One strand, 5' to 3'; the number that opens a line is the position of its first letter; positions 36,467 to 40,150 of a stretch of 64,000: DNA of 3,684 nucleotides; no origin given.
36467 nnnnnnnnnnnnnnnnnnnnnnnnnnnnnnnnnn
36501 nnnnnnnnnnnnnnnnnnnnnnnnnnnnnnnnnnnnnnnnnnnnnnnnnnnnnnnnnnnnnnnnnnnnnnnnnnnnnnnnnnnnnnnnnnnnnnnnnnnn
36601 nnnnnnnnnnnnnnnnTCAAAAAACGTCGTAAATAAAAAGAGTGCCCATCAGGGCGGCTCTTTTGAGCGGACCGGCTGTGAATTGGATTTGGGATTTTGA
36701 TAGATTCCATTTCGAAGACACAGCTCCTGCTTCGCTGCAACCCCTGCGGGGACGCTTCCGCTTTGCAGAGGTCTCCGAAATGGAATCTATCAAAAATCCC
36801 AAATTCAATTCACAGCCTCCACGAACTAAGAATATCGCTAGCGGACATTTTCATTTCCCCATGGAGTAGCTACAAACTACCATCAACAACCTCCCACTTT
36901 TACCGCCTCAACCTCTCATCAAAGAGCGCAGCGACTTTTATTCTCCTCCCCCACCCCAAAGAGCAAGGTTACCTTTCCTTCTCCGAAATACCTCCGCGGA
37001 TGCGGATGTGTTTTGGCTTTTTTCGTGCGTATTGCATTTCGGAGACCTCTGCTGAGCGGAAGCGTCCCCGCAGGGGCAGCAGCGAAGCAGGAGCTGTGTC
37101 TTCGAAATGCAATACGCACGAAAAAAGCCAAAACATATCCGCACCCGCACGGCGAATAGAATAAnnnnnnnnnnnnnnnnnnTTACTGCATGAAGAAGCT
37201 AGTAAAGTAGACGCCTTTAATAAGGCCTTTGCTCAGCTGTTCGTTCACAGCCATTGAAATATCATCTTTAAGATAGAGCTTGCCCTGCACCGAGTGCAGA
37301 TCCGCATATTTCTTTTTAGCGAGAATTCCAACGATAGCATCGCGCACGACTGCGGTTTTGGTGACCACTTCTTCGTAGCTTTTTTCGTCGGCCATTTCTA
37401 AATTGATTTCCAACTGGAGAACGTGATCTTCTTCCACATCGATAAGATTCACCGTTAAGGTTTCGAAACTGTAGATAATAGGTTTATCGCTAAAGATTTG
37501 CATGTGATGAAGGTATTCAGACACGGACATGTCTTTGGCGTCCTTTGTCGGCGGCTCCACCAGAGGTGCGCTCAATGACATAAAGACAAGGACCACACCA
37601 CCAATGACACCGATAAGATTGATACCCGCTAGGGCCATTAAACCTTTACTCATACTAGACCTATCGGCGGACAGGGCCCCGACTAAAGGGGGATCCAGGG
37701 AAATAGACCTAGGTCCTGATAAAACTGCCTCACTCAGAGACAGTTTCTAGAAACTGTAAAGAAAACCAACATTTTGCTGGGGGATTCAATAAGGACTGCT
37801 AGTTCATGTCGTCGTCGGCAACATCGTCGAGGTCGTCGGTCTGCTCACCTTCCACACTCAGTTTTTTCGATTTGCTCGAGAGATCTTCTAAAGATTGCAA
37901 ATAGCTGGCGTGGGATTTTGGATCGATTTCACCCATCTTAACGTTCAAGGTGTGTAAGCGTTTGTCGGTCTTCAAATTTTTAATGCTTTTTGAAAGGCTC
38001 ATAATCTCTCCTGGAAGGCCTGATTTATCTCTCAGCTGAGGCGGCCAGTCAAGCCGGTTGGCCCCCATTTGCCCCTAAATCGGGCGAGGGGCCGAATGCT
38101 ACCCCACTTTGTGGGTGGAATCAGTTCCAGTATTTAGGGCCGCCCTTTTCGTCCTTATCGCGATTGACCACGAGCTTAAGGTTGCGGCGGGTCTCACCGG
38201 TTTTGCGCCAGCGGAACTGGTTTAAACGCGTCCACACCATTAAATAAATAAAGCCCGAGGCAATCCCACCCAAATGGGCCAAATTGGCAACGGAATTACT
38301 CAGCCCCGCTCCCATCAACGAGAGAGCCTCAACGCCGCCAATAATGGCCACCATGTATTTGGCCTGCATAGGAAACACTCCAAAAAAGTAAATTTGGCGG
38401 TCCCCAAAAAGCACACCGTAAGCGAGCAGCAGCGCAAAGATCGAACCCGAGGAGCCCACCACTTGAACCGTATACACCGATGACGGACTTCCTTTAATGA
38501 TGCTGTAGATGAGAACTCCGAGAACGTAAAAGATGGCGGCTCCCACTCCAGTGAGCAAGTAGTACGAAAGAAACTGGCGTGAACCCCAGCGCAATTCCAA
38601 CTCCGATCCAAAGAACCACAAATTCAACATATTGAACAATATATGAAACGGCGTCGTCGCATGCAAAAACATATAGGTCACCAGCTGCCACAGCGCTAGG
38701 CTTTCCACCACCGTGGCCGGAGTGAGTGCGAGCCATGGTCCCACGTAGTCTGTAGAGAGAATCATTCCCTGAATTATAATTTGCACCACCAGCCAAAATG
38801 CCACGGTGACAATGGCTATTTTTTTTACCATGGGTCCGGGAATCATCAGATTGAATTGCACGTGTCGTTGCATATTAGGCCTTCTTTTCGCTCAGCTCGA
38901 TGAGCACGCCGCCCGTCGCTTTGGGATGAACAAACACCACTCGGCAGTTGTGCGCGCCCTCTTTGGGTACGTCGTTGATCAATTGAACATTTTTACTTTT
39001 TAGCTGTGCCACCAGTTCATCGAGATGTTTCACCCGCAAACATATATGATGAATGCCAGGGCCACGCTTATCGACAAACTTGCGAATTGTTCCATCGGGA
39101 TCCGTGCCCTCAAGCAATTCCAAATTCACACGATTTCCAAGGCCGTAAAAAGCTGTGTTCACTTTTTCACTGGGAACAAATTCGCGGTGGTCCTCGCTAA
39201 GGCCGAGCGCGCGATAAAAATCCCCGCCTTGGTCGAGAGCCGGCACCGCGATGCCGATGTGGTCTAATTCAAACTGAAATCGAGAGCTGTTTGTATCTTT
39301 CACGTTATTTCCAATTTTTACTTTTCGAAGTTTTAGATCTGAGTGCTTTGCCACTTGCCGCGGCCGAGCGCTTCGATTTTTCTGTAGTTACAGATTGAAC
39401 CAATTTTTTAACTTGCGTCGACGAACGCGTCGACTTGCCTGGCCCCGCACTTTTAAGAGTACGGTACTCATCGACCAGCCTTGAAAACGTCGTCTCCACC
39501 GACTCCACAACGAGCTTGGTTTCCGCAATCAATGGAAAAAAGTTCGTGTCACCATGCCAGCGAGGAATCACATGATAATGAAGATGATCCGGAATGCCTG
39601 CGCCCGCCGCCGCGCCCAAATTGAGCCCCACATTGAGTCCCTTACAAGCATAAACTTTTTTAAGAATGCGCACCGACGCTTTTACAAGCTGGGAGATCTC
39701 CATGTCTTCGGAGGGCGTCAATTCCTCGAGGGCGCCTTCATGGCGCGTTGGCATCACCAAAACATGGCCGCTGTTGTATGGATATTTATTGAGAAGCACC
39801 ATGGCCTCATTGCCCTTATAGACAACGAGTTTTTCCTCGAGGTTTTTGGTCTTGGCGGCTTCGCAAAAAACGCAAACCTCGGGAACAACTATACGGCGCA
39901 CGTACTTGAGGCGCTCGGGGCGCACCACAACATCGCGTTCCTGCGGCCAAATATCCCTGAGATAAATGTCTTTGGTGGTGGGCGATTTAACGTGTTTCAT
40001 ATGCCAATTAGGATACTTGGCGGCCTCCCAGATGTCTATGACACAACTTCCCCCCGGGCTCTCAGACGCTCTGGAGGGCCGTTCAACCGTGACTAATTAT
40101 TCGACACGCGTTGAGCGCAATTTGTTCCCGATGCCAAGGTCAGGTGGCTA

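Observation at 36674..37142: Two hairpin elements with a conserved core, unrelated self-complementary stems and compensatory substitutions: an unclassified structured element family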

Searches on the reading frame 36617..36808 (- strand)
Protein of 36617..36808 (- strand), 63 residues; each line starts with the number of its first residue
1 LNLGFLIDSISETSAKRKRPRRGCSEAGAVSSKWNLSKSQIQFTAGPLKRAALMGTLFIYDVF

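Call 79: search_protein_families(library=pfam, proteins=[window:36617-36808:-], max_evalue=0.1)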
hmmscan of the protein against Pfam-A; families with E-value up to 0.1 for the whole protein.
window:36617-36808:- (63 aa): 0 families

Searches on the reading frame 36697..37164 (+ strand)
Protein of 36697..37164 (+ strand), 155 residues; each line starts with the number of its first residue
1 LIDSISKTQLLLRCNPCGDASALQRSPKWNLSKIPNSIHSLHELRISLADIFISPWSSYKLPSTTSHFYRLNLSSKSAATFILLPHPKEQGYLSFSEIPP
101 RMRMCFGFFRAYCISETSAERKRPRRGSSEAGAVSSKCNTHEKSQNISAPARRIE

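Call 79: search_protein_families(library=pfam, proteins=[window:36697-37164:+], max_evalue=0.1)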
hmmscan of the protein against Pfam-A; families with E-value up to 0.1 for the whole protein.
window:36697-37164:+ (155 aa): 0 families

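Call 90: list_cluster_members(proteins=[window:36697-37161:+, window:36642-36866:+, window:36922-37131:-, window:36941-37150:-, window:36620-36808:-])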
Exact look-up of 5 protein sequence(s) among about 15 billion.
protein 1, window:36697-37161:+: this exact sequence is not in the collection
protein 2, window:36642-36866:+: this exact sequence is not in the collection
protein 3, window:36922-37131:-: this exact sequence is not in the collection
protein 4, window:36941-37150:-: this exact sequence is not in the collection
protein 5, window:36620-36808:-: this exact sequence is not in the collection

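Call 92: list_cluster_members(proteins=[window:36697-37161:+, window:36642-36866:+, window:36922-37131:-, window:36941-37150:-, window:36620-36808:-, window:37000-37161:+, window:37006-37161:+])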
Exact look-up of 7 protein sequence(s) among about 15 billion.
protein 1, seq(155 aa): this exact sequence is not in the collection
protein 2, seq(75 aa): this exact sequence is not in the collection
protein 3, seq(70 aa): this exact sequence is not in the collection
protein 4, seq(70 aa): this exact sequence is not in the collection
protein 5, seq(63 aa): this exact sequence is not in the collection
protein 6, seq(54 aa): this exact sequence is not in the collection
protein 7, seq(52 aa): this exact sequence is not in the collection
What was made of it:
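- Tried and rejected: Exact look-up of all spacer ORFs, tried both as translated (call 90) and with the first residue set to Met (call 92): none is called anywhere.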

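Call 96: search_protein_representatives(protein=window:36697-37164:+)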
Query: 155 residues. Proteins with E-value up to 0.001 (for the whole library): 1; up to 1e-10: 0; up to 1e-30: 0. The best 1 are listed.
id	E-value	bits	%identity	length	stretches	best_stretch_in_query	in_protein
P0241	3.5e-04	36.8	24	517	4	75-139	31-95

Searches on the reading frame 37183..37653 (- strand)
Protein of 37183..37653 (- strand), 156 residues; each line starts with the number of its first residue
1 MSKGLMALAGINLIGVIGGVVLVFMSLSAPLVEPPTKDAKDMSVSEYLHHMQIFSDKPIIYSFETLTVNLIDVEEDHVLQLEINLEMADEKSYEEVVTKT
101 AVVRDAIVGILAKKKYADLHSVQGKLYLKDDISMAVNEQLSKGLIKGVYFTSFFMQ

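Call 10: search_protein_families(library=pfam, proteins=[window:37183-37653:-])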
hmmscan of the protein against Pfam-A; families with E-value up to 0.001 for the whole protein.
window:37183-37653:- (156 aa): 1 family
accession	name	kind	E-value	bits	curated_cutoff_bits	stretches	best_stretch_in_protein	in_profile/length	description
PF03748.19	FliL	-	6.4e-21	75.3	24.6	1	61-156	2-103/103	Flagellar basal body-associated protein FliL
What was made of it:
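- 37183..37653 (-): Downstream convergent gene, fliL. Pfam PF03748, E = 6e-21 (call 10).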

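Call 15: find_encoding_contigs(protein=window:37183-37653:-, flank=5000, max_places=10)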
Protein window:37183-37653:- (156 aa): 1 contig read that carries it; 1 place shown.
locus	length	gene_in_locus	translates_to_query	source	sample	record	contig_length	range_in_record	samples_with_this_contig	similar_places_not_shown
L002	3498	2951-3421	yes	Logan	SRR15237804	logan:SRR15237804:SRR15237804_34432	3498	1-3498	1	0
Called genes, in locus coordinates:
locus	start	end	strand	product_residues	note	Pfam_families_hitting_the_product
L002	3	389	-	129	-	?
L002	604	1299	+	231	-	PF04677:CwfJ_C_1 (weak), PF11969:DcpS_C, PF01230:HIT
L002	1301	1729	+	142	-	PF00903:Glyoxalase, PF13468:Glyoxalase_3, PF13669:Glyoxalase_4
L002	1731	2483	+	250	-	PF04511:DER1 (weak), PF08551:DUF1751, PF01694:Rhomboid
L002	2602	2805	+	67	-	-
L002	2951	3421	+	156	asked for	PF03748:FliL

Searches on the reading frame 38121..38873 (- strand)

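Call 10: search_protein_families(library=pfam, proteins=[window:38121-38873:-])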
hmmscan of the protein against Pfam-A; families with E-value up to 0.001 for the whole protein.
window:38121-38873:- (250 aa): 3 families
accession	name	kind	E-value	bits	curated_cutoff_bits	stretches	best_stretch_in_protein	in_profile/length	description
PF01694.28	Rhomboid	-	1.1e-24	87.7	22.6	1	61-214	4-140/143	Rhomboid domain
PF08551.15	DUF1751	-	5.4e-10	40.2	22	1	61-152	8-97/99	Eukaryotic integral membrane protein (DUF1751)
PF04511.20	DER1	-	5.2e-07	30.2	26.6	1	26-214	7-174/191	Der1-like family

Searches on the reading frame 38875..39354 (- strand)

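Call 10: search_protein_families(library=pfam, proteins=[window:38875-39354:-])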
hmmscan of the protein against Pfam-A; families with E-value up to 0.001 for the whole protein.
window:38875-39354:- (159 aa): 3 families
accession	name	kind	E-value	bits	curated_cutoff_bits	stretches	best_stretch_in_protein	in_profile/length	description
PF13669.12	Glyoxalase_4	-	3.3e-22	79.3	27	1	31-141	1-109/109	Glyoxalase/Bleomycin resistance protein/Dioxygenase superfamily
PF00903.31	Glyoxalase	-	2.3e-09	38.1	20.6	1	30-154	2-121/121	Glyoxalase/Bleomycin resistance protein/Dioxygenase superfamily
PF13468.12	Glyoxalase_3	-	1.6e-08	35.2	25.1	1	30-133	1-110/176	Glyoxalase-like domain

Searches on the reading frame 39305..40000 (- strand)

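Call 78: search_protein_families(library=pfam, proteins=[window:39305-40000:-])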
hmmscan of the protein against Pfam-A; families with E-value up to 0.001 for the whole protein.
window:39305-40000:- (231 aa): 3 families
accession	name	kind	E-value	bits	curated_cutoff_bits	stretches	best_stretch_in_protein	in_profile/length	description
PF01230.28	HIT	-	4.7e-15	56.5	21.5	1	56-148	5-96/98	HIT domain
PF11969.13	DcpS_C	-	3e-09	37.8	24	1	43-145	2-100/114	Scavenger mRNA decapping enzyme C-term binding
PF04677.20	CwfJ_C_1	-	2.2e-07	31.2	21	1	37-116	8-85/122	Protein similar to CwfJ C-terminus 1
